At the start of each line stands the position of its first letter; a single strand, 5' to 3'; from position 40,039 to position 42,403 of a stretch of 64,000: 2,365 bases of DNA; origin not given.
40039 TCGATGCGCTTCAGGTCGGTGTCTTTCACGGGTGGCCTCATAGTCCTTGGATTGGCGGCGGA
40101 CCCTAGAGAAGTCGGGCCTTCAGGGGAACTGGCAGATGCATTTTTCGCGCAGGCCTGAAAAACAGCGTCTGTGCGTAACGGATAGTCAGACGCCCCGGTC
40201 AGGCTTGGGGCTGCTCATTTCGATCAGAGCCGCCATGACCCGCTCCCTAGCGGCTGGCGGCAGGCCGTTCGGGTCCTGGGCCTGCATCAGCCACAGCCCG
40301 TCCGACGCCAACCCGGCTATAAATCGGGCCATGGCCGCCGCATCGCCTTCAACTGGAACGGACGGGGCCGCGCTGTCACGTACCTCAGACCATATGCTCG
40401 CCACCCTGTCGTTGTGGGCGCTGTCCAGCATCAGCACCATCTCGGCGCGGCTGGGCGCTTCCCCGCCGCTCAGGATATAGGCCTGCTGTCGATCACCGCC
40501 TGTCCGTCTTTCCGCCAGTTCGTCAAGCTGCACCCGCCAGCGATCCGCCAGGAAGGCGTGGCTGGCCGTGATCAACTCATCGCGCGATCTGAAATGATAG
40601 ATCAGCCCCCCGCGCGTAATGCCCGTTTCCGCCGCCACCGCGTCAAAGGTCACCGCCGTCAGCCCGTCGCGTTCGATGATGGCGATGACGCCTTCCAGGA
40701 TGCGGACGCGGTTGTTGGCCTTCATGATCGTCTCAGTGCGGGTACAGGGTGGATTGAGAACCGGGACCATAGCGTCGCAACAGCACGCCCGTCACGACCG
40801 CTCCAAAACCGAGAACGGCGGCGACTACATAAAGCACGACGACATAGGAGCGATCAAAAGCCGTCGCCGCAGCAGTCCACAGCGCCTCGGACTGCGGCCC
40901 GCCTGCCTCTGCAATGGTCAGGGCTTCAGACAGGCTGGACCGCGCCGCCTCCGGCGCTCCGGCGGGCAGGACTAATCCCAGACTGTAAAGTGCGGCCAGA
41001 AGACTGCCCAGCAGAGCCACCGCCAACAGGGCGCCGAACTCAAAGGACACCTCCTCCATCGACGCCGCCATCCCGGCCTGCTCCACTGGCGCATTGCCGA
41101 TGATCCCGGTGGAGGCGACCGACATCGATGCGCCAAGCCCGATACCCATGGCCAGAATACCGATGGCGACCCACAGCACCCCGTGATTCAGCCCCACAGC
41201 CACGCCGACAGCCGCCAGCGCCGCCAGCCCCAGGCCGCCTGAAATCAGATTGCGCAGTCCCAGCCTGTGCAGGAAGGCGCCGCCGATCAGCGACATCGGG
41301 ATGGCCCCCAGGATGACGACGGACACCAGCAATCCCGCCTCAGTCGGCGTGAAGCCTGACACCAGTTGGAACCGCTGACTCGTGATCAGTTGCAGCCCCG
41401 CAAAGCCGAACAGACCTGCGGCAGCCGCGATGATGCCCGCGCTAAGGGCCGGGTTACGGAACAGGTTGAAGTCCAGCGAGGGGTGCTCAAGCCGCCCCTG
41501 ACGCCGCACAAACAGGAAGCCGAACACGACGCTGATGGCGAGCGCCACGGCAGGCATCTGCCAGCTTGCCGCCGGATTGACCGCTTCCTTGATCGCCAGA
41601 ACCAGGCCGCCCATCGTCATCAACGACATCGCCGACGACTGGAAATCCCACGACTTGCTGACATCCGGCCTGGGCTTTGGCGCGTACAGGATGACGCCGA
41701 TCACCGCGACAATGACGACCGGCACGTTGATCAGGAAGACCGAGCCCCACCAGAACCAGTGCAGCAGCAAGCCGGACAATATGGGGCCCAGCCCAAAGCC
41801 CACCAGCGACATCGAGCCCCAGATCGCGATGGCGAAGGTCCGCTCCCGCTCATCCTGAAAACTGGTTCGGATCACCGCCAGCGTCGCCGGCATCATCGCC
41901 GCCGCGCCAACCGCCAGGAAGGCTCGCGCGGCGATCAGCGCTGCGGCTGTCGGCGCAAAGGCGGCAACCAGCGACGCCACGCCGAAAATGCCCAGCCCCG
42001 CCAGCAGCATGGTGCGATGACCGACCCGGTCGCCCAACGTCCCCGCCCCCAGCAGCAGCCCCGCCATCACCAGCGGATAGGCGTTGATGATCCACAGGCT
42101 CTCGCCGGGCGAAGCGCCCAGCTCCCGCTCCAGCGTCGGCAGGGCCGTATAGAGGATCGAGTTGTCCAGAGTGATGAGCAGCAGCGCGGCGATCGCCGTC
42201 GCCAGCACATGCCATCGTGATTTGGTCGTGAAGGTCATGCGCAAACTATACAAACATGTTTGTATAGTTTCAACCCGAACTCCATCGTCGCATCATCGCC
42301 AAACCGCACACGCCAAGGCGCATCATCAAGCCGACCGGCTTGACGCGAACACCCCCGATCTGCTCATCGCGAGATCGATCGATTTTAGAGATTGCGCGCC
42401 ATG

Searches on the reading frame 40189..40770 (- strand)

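Call 53: search_protein_families(library=pfam, proteins=[window:40189-40770:-], max_evalue=0.001)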
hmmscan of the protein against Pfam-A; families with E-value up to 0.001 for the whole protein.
window:40189-40770:- (194 aa): 2 families
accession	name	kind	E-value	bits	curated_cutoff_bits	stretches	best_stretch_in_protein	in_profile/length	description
PF00440.29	TetR_N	-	6.2e-09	36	24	1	24-68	1-45/47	Bacterial regulatory proteins, tetR family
PF17937.6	TetR_C_28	-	2.6e-07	31.3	26.4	1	96-186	5-95/96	Tetracyclin repressor-like, C-terminal domain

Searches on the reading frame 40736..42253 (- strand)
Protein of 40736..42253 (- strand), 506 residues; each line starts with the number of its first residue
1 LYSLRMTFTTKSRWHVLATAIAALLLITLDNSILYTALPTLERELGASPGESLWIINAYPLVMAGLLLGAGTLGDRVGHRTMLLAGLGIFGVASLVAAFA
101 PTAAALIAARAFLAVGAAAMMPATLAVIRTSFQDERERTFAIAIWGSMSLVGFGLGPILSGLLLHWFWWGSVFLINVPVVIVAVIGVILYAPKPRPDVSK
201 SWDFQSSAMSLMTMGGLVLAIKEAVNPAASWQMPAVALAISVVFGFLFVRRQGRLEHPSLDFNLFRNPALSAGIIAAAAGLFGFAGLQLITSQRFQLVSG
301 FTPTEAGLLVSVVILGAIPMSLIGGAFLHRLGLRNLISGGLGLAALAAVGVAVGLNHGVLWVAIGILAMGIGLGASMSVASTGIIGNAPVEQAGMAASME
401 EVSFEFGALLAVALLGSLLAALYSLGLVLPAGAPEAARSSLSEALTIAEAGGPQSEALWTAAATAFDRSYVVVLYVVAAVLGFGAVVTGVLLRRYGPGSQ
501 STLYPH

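Call 53: search_protein_families(library=pfam, proteins=[window:40736-42253:-], max_evalue=0.001)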
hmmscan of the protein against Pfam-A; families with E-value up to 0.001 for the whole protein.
window:40736-42253:- (506 aa): 2 families
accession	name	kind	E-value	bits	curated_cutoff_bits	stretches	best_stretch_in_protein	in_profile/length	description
PF07690.21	MFS_1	-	6.2e-47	160.6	33.4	2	23-286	4-254/347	Major Facilitator Superfamily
PF00083.30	Sugar_tr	-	7.6e-06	25.5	22.3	1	304-413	41-156/452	Sugar (and other) transporter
